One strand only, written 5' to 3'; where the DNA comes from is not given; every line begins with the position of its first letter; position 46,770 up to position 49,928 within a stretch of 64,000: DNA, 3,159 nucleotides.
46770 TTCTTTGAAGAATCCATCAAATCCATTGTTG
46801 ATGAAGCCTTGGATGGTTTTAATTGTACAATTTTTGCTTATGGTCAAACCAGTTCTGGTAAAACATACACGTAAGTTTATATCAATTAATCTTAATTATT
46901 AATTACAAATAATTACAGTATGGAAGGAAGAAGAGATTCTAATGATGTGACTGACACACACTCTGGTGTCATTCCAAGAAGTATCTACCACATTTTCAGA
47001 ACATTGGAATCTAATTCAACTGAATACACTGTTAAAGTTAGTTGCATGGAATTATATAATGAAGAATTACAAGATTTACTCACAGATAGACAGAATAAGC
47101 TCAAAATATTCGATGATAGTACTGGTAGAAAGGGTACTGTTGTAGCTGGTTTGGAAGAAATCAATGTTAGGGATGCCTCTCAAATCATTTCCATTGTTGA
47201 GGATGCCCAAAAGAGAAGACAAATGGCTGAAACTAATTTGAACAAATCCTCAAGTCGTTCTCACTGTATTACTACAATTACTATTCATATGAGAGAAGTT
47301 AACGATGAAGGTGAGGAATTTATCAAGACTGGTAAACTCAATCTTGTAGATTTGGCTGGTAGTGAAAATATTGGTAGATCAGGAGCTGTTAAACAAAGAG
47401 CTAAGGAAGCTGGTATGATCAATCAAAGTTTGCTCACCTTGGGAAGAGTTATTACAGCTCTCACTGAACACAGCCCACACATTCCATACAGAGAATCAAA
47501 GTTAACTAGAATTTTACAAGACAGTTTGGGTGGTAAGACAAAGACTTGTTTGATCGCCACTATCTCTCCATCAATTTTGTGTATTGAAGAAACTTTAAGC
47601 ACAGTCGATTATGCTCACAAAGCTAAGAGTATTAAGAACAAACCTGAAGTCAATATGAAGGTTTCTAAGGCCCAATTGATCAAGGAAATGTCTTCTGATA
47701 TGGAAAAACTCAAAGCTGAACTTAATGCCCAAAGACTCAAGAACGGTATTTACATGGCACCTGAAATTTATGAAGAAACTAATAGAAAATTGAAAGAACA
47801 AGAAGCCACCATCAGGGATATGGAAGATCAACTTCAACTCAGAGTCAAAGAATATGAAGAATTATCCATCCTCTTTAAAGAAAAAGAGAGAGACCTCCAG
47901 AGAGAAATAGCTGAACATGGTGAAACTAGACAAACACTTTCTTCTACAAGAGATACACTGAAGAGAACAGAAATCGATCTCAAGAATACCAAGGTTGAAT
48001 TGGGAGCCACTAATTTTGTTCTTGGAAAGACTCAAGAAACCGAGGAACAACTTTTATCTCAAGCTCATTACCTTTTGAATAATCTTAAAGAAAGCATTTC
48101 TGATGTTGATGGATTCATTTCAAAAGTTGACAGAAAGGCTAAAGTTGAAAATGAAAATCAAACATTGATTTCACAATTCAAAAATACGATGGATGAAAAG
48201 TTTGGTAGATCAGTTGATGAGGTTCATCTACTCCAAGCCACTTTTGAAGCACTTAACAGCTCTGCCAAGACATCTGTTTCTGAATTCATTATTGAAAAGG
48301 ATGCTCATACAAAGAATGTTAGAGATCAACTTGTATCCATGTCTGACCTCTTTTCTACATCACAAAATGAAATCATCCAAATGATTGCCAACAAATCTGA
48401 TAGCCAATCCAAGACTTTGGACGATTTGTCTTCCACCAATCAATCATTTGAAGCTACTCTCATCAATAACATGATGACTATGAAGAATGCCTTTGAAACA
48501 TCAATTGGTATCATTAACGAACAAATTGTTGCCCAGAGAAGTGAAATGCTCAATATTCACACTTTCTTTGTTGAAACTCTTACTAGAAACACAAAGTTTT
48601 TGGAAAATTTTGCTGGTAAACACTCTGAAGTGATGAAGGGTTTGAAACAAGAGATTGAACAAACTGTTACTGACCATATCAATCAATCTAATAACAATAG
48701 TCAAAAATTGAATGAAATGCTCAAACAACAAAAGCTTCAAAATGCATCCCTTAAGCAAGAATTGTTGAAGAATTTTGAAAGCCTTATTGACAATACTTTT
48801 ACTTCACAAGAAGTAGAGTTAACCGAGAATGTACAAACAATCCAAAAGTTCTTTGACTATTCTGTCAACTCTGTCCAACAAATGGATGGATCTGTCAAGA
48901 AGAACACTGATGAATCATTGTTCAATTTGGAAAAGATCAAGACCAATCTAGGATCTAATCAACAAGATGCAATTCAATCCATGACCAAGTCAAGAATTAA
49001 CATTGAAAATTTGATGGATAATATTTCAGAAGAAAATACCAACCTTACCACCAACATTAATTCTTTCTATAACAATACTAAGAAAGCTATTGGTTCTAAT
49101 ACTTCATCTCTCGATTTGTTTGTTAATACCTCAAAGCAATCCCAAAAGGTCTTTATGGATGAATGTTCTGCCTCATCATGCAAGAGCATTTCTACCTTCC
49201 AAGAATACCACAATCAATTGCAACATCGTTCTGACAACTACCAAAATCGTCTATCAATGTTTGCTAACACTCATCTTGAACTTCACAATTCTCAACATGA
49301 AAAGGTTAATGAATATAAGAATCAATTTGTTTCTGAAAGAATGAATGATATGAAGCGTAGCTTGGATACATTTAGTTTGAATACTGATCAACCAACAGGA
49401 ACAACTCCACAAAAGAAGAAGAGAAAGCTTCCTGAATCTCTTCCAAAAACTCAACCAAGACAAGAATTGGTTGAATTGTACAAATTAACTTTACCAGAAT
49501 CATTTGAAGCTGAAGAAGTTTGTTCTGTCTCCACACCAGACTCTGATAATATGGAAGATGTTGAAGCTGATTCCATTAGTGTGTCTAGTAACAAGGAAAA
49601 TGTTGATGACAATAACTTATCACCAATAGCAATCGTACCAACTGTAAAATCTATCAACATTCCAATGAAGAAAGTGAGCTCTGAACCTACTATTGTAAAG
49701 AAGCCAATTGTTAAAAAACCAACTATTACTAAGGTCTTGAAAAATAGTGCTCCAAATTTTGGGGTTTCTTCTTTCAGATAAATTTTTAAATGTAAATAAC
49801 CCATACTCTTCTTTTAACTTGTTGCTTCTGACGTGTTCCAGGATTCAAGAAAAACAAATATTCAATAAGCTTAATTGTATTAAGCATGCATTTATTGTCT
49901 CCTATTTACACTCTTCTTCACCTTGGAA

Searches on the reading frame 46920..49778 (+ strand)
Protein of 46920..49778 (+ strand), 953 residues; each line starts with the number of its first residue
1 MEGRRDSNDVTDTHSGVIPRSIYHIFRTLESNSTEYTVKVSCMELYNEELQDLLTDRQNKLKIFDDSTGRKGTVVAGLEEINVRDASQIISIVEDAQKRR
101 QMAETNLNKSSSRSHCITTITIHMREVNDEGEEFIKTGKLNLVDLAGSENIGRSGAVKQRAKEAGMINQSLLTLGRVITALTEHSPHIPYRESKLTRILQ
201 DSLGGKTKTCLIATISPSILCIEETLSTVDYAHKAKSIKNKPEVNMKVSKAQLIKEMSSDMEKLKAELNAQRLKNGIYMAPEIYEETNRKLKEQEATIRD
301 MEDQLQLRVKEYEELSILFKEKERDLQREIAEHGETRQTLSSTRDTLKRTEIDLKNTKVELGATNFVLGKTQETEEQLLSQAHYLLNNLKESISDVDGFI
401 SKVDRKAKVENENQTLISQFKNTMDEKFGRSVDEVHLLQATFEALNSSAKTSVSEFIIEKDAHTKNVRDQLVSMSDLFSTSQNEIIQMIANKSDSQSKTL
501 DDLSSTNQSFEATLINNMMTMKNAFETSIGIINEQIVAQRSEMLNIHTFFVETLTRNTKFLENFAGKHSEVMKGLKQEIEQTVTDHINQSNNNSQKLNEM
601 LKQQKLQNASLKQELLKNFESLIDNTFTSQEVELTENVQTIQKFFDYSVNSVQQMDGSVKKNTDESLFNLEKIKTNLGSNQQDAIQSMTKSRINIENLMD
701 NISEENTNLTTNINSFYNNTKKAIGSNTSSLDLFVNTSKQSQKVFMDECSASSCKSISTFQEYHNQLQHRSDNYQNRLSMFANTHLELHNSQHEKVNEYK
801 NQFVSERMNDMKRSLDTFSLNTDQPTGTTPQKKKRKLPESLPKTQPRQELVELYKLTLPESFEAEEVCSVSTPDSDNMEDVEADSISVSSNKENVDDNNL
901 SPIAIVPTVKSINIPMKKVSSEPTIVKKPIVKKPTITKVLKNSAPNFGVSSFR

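Call 19: find_encoding_contigs(protein=window:46920-49778:+, flank=2000, max_places=3)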
Protein window:46920-49778:+ (953 aa): no gene with exactly this product is on record in the collection.

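Call 21: find_homologous_proteins(query=window:46920-49778:+, max_evalue=1e-30)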
Query window:46920-49778:+ (953 aa): 7825 proteins with E <= 1e-30 among 8000 candidates; the best 120 are listed.
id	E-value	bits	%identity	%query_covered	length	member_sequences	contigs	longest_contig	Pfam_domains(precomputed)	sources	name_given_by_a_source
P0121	0.0e+0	1262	63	100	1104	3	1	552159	PF00225.30,PF16796.12,PF13931.12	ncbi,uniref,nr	ncbi:hypothetical protein FDP41_008267 [Naegleria fowleri]|uniref:Kinesin motor domain-containing pr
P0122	0.0e+0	1172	59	100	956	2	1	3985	PF00225.30,PF13931.12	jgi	-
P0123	5.9e-172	592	37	91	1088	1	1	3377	PF00225.30,PF16796.12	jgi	jgi:kinesin family protein 11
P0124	4.1e-168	579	37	99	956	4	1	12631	PF00225.30,PF16796.12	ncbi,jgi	jgi:kinesin family protein 11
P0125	2.6e-150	521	36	90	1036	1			PF00225.30,PF16796.12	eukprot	eukprot:gb/GECH01000443.1/.p1 GENE.gb/GECH01000443.1/~~gb/GECH01000443.1/.p1 ORF type:complete len:1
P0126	4.3e-140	487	36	91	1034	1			PF00225.30,PF16796.12,PF13931.12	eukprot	eukprot:ANDGO_08538.mRNA.1 Kinesin-like protein KIN-5C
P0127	4.9e-138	480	40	68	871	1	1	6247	PF00225.30,PF16796.12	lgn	-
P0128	1.7e-131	458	35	88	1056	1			PF00225.30,PF16796.12,PF13931.12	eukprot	eukprot:GILK01003956.1.p1 GENE.GILK01003956.1~~GILK01003956.1.p1 ORF type:complete len:1069 (-),scor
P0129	7.3e-131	456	33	88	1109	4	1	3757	PF00225.30,PF16796.12,PF13931.12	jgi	jgi:kinesin family protein 11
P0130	3.2e-128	447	53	44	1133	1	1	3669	PF00225.30,PF16796.12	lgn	-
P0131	3.6e-128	447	34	100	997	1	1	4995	PF00225.30,PF16796.12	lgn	-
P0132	1.6e-127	445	39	68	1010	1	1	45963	PF00225.30,PF16796.12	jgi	jgi:hypothetical protein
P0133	3.4e-123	431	46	50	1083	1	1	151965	PF00225.30,PF16796.12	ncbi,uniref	ncbi:kinesin family member [Acrasis kona]|uniref:Kinesin family member n=1 Tax=Acrasis kona TaxID=10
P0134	2.4e-122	428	32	88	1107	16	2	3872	PF00225.30,PF16796.12,PF13931.12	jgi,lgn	jgi:kinesin family protein 11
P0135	6.0e-122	427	-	-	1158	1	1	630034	PF00225.30,PF16796.12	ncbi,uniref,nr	ncbi:125 kDa kinesin-related protein-like [Dorcoceras hygrometricum]|uniref:125 kDa kinesin-related 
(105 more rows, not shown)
